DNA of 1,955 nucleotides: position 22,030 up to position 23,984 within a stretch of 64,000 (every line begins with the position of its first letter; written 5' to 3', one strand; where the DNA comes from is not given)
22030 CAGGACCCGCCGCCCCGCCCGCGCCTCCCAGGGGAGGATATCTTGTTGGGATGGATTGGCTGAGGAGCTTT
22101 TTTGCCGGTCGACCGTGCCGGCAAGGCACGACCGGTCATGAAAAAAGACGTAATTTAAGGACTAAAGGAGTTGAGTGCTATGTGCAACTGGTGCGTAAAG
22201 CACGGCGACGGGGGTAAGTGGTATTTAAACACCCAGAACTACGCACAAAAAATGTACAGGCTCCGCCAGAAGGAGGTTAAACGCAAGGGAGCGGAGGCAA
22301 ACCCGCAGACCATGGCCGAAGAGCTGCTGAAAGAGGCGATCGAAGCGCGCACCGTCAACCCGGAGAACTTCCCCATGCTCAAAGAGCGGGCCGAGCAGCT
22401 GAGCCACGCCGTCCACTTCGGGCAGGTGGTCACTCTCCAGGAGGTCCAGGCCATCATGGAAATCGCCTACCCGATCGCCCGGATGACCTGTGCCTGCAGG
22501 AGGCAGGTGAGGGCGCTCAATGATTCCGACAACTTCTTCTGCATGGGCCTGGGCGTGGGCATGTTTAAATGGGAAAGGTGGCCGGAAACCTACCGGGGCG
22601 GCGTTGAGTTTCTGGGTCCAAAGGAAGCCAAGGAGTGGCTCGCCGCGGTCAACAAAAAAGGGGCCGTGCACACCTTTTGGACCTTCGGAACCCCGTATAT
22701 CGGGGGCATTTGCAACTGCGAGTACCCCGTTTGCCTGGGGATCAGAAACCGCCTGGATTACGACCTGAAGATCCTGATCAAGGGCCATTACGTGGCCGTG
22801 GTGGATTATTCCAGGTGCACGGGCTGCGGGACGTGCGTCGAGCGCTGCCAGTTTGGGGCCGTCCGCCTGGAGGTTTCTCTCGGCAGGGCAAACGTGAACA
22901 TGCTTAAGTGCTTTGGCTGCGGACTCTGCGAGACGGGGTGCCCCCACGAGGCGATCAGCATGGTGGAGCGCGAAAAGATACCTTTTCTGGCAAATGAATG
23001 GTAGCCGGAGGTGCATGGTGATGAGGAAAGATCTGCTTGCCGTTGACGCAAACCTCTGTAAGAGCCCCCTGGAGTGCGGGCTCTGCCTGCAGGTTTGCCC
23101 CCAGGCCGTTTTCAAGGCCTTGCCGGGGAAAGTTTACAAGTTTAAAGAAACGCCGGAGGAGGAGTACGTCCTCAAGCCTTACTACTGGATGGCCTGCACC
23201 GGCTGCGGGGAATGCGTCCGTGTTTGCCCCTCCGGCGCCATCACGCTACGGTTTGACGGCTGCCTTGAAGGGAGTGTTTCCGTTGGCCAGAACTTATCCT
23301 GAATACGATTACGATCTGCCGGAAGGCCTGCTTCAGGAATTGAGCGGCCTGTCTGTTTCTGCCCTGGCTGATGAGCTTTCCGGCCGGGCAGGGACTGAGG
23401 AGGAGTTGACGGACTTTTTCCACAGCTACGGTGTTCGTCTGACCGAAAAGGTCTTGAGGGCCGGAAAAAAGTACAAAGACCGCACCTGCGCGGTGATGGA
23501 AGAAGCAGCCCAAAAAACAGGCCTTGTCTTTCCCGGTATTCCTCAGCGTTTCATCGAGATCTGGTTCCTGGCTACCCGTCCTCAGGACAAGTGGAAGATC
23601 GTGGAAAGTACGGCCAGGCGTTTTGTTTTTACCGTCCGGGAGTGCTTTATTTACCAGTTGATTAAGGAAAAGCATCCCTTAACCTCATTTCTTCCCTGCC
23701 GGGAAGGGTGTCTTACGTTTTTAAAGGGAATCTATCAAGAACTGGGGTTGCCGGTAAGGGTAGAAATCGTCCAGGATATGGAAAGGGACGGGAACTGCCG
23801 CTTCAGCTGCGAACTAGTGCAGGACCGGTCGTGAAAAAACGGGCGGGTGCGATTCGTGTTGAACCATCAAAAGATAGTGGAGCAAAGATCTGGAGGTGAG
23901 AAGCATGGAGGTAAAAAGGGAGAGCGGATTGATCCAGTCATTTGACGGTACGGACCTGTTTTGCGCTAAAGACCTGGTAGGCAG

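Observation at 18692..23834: Candidate undescribed redox module: AbfD-family radical dehydratase followed by DUF362, a nitroreductase-fold flavoprotein, two poly-ferredoxins and a Cys-rich hypothetical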

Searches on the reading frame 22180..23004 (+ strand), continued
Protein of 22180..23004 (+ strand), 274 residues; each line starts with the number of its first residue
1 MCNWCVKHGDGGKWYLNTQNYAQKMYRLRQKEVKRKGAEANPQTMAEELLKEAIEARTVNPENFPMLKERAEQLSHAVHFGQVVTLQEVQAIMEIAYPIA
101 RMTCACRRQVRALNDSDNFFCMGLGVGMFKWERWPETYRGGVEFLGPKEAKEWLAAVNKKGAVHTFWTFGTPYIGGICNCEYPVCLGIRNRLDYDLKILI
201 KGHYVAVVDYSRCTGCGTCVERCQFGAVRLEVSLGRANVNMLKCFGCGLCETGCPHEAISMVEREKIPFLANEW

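Call 78: find_encoding_contigs(protein=P0025, flank=8000, max_places=2)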
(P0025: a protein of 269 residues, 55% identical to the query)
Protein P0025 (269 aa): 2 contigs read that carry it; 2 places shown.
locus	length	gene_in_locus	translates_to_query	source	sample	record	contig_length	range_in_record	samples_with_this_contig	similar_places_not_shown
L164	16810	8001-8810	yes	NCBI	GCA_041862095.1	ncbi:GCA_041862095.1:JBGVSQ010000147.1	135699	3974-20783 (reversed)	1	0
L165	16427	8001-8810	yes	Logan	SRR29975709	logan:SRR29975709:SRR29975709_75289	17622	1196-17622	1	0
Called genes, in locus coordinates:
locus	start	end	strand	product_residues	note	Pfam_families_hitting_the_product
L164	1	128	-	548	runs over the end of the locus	PF00501:AMP-binding, PF13193:AMP-binding_C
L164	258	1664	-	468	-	PF00206:Lyase_1, PF10415:FumaraseC_C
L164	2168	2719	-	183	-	PF02830:V4R (weak)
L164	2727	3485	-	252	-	-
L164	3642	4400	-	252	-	PF00850:Hist_deacetyl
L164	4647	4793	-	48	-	-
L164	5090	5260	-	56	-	-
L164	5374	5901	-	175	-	PF20122:DUF6512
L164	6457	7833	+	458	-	PF00753:Lactamase_B, PF23023:Anti-Pycsar_Apyc1 (weak), PF12706:Lactamase_B_2 (weak), PF16661:Lactamase_B_6, PF10996:Beta-Casp, PF07521:RMMBL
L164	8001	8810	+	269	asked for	PF12797:Fer4_2 (faint), PF12837:Fer4_6 (faint), PF13237:Fer4_10, PF14697:Fer4_21 (weak), PF12838:Fer4_7, PF13187:Fer4_9, PF13484:Fer4_16 (faint), PF00037:Fer4 (weak)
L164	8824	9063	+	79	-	PF12797:Fer4_2 (faint), PF12837:Fer4_6 (faint), PF14697:Fer4_21 (weak), PF25160:LdpA_Fe-S-bd (faint), PF12838:Fer4_7 (weak), PF13187:Fer4_9, PF13484:Fer4_16 (faint), PF00037:Fer4 (weak)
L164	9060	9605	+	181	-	-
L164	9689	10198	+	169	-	PF00881:Nitroreductase, PF14512:TM1586_NiRdase, PF00881:Nitroreductase, PF14512:TM1586_NiRdase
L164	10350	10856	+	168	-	PF00881:Nitroreductase, PF14512:TM1586_NiRdase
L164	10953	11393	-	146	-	PF13452:FAS1_DH_region, PF22622:MFE-2_hydrat-2_N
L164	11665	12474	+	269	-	-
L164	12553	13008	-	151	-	-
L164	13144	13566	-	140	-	PF01208:URO-D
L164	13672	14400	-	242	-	-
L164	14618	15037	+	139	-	PF00254:FKBP_C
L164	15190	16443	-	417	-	PF01208:URO-D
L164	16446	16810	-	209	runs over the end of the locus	PF02607:B12-binding_2, PF02310:B12-binding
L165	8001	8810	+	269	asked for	PF12797:Fer4_2 (faint), PF12837:Fer4_6 (faint), PF13237:Fer4_10, PF14697:Fer4_21 (weak), PF12838:Fer4_7, PF13187:Fer4_9, PF13484:Fer4_16 (faint), PF00037:Fer4 (weak)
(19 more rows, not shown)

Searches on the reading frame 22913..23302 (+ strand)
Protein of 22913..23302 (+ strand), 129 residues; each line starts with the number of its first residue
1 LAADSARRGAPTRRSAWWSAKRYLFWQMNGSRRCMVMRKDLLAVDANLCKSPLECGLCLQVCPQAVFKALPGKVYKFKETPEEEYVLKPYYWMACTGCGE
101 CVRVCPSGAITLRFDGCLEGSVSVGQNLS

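Call 4: search_protein_families(library=pfam, proteins=[window:22913-23302:+], max_evalue=0.01)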
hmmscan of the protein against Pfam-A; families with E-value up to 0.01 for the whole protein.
window:22913-23302:+ (129 aa): 14 families
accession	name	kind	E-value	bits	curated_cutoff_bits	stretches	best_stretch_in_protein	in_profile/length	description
PF12838.12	Fer4_7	-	3.8e-11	43.7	27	2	54-109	4-52/52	4Fe-4S dicluster domain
PF00037.32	Fer4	-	2e-10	40.5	21.1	1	93-111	6-24/24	4Fe-4S binding domain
PF13187.11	Fer4_9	-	7.1e-09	36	27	1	54-110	4-52/52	4Fe-4S dicluster domain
PF12837.12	Fer4_6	-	2e-08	34.3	25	2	94-110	8-24/24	4Fe-4S binding domain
PF13484.11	Fer4_16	-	6.4e-08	33.7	30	1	95-118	2-24/66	4Fe-4S double cluster binding domain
PF13237.11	Fer4_10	-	2.4e-07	31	25.5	2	45-106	5-53/53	4Fe-4S dicluster domain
PF12798.12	Fer4_3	-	6.1e-07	30.2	27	1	95-109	1-15/15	4Fe-4S binding domain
PF13183.11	Fer4_8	-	1.3e-06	29.3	27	1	54-108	7-67/68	4Fe-4S dicluster domain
PF14697.11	Fer4_21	-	1.4e-06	28.8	35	1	53-112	9-59/59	4Fe-4S dicluster domain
PF12797.12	Fer4_2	-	8.3e-06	25.9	24.5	1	94-107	9-22/22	4Fe-4S binding domain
PF12800.12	Fer4_4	-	2.7e-05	24.6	24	1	94-108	3-17/17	4Fe-4S binding domain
PF13534.11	Fer4_17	-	3.7e-05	24.6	22.2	1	54-108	4-59/61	4Fe-4S dicluster domain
PF25160.1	LdpA_Fe-S-bd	-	5.9e-05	23.2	27.6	1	94-111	27-44/49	LdpA Fe-S cluster-binding domain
PF13746.11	Fer4_18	-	0.00022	21.8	27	0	94-108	60-74/114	4Fe-4S dicluster domain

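Call 5: search_protein_families(library=ncbifam, proteins=[window:22913-23302:+], max_evalue=0.01)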
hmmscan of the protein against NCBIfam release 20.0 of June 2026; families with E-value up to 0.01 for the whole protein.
window:22913-23302:+ (129 aa): 50 families (the best 25 are shown)
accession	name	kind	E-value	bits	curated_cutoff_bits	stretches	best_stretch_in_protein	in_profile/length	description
NF005503.0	PRK07118.1-2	equivalog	2.9e-09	36.6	252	1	34-113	154-232/292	RnfABCDGE type electron transport complex subunit B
TIGR02512.1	FeFe_hydrog_A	subfamily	2e-07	30.2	405.95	1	44-111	4-68/375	[FeFe] hydrogenase, group A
NF040864.1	HgcB_ferredoxin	equivalog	3.3e-07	30.1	99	1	43-114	10-65/93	mercury methylation ferredoxin HgcB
NF006221.0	PRK08348.1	subfamily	4.7e-07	29.6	124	1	42-113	39-95/136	NADH-plastoquinone oxidoreductase subunit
NF058577.1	FdxA_fam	equivalog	6.8e-07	29.4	65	1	94-109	37-52/52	4Fe-4S ferredoxin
NF041836.1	rnfB_Methano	equivalog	9.5e-07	28.5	445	1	40-112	164-235/265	Rnf electron transport complex subunit RnfB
TIGR02179.1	PorD_KorD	subfamily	3.7e-06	26.9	60.05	0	93-112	55-74/78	2-oxoacid:acceptor oxidoreductase, delta subunit, pyruvate/2-ketoisovalerate family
NF040684.1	PorD_Arch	equivalog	1.3e-05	25.2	120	1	84-113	53-82/85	pyruvate synthase subunit PorD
NF007204.0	PRK09625.1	equivalog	1.4e-05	25.1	125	1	37-86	79-120/133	pyruvate flavodoxin oxidoreductase subunit delta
NF003454.1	PRK05035.1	equivalog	1.9e-05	23.3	345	1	34-107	351-420/556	electron transport complex subunit RsxC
NF009410.0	PRK12771.1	subfamily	2.4e-05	23.1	516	1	49-113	511-563/566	NAD(P)-binding protein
NF007202.0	PRK09623.1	equivalog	2.5e-05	24.5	166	0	21-65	55-96/105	3-methyl-2-oxobutanoate dehydrogenase subunit delta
NF045790.1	OxalOxreddelta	equivalog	3.1e-05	23.3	230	0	33-72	275-311/316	oxalate oxidoreductase subunit delta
TIGR02936.1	fdxN_nitrog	equivalog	3.2e-05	24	80.55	1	41-111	15-88/91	ferredoxin III, nif-specific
NF004545.0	PRK05888.3-1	equivalog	3.2e-05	23.7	229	1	52-113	68-126/154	NADH-quinone oxidoreductase subunit NuoI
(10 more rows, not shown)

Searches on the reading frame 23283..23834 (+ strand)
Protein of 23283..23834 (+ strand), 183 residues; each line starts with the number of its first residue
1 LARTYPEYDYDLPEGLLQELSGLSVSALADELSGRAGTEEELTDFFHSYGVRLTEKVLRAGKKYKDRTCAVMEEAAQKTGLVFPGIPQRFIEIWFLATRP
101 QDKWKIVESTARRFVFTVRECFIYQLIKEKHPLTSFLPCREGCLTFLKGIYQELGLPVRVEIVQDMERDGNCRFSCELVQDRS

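Call 22: find_homologous_proteins(query=window:23283-23834:+, max_evalue=0.001)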
Query window:23283-23834:+ (183 aa): 12 proteins with E <= 0.001 among 170 candidates.
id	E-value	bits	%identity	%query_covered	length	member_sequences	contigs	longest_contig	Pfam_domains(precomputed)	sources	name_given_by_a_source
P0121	1.2e-119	414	100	100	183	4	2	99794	-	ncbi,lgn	ncbi:MAG: hypothetical protein AB1523_00865 [Bacillota bacterium]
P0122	2.1e-106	371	90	100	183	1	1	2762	-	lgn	-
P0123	3.4e-83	296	74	99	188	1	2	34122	-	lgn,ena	-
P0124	4.1e-76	273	68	97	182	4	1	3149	-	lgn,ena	-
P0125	3.2e-75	270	69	97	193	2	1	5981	-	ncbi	ncbi:MAG: hypothetical protein ACUVSK_08125 [Desulfotomaculales bacterium]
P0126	1.1e-73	265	66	98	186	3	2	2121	-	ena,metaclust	metaclust:\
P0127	1.1e-69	252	63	98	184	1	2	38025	-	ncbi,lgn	-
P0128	2.5e-68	247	62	99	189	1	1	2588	-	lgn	-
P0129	2.5e-59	218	55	97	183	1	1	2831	-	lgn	-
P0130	5.3e-59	217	58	97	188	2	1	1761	-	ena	-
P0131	1.4e-56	209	56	99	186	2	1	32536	-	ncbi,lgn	ncbi:MAG: hypothetical protein AB1556_08795 [Bacillota bacterium]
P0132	7.8e-42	161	60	69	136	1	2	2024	-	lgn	-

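Call 43: search_protein_families(library=pfam, alignment_id=A3, max_evalue=1)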
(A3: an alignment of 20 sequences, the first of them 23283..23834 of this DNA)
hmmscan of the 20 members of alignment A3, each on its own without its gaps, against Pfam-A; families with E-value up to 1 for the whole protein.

A. member 1, window:23283-23834:+ (183 aa): 1 family
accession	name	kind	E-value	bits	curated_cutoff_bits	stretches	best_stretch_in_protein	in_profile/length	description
PF22532.2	WIV_dom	-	0.021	15.1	27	1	43-77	33-65/66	Nonstructural protein, WIV domain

B. families by the number of members that match (of 20 scanned): 24 families
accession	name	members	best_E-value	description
PF14196.11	ATC_hydrolase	6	2.4e-05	L-2-amino-thiazoline-4-carboxylic acid hydrolase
PF19620.4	DUF6125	3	0.00092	Family of unknown function (DUF6125)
PF12415.13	rpo132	2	0.00076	Poxvirus DNA dependent RNA polymerase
PF00615.24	RGS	2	0.046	Regulator of G protein signaling domain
PF00213.23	OSCP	1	0.006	ATP synthase delta (OSCP) subunit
PF22532.2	WIV_dom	1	0.021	Nonstructural protein, WIV domain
PF19794.4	DUF6278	1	0.021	Family of unknown function (DUF6278)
PF12993.12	DUF3877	1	0.026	Domain of unknown function, E. rectale Gene description (DUF3877)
PF09551.15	Spore_II_R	1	0.028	Stage II sporulation protein R (spore_II_R)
PF11758.13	Bacteriocin_IIi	1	0.036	Aureocin-like type II bacteriocin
PF18625.7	EspB_PE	1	0.045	ESX-1 secreted protein B PE domain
PF18918.5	DUF5669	1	0.049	Family of unknown function (DUF5669)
PF20023.5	WSLR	1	0.054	Wolframin Sel1-like repeat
PF18908.5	DUF5663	1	0.061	Protein of unknown function (DUF5663)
PF10789.14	Phage_RpbA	1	0.064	Phage RNA polymerase binding, RpbA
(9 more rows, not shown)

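Call 44: find_homologous_proteins(query=A3, max_evalue=0.001)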
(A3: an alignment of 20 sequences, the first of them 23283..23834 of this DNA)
Query A3 (20 sequences) (183 aa, profile of the alignment): 151 proteins with E <= 0.001 among 3034 candidates; the best 120 are listed.
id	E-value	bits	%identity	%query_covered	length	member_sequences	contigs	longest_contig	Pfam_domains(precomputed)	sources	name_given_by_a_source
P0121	6.6e-62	226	100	100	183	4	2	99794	-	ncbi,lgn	ncbi:MAG: hypothetical protein AB1523_00865 [Bacillota bacterium]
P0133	1.5e-60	222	38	87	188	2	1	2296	-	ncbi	-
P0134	2.7e-59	218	33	91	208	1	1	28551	-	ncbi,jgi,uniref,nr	ncbi:MAG: hypothetical protein C4520_15815 [Candidatus Abyssobacteria bacterium SURF_5]|uniref:L-2-a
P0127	2.8e-59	218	63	98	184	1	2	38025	-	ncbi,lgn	-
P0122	2.9e-59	218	90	100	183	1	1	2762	-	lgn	-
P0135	2.4e-58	215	28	91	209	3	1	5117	-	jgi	jgi:hypothetical protein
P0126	1.4e-57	212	66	98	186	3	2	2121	-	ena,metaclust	metaclust:\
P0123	2.7e-57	211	74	99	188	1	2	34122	-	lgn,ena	-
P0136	9.0e-57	210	42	95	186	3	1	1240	-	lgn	-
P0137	7.9e-56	207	35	71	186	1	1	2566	-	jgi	jgi:hypothetical protein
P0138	9.0e-56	206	29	92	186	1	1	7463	-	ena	-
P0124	1.7e-55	205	68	97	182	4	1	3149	-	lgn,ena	-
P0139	1.8e-55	205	36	90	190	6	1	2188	-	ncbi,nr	ncbi:MAG: hypothetical protein E3J34_03765 [Dehalococcoidia bacterium]|nr:MAG: hypothetical protein 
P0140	1.9e-55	205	30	91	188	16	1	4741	-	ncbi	-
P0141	3.1e-55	205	31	93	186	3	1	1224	-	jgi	-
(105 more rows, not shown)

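Call 54: predict_structure(alignment_id=A4)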
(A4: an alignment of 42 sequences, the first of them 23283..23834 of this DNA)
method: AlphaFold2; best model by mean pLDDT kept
length: 183 residues; sequences in the alignment: 42
mean_pLDDT: 91.5   pTM: 0.87
mean pLDDT of the five models: 91.5, 91.0, 90.9, 90.5, 89.1
residues with pLDDT >= 90: 151; 70-90: 19; 50-70: 10; < 50: 3
segments of 3 or more residues with pLDDT < 50: none
pLDDT, mean of each block of 10 residues (from residue 1): 54 92 95 86 96 98 92 93 95 95 96 97 94 88 98 97 95 96 55
secondary structure, 60 per line:
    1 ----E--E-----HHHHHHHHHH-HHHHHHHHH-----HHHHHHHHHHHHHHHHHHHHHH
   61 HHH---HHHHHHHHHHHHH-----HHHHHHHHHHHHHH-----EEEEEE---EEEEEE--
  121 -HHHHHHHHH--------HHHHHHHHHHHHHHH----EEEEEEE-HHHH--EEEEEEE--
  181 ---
elements in order: H14-23 H25-33 H39-63 H67-79 H85-98 E104-109 E113-118 H122-130 H139-153 E158-164 H166-169 E172-178

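Call 66: find_encoding_contigs(protein=P0121, flank=10000, max_places=3)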
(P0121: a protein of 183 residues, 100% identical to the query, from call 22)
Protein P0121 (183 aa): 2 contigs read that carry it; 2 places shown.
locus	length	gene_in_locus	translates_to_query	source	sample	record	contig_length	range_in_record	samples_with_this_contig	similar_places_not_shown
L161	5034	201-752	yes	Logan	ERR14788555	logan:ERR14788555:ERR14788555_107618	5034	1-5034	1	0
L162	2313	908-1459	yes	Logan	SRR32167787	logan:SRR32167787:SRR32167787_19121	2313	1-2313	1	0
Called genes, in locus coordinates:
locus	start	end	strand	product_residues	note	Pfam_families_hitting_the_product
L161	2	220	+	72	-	?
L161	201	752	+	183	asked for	-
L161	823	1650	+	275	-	PF12146:Hydrolase_4, PF00561:Abhydrolase_1, PF12697:Abhydrolase_6, PF20408:Abhydrolase_11 (faint)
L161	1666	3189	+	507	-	PF00370:FGGY_N, PF02782:FGGY_C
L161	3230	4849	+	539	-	PF01266:DAO, PF04324:Fer2_BFD (weak)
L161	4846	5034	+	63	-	?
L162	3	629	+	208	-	?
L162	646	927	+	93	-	PF12797:Fer4_2 (faint), PF13237:Fer4_10 (weak), PF14697:Fer4_21 (weak), PF13187:Fer4_9, PF12838:Fer4_7, PF13183:Fer4_8 (weak), PF00037:Fer4, PF12837:Fer4_6 (weak), +5 more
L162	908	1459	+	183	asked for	-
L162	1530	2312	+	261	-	?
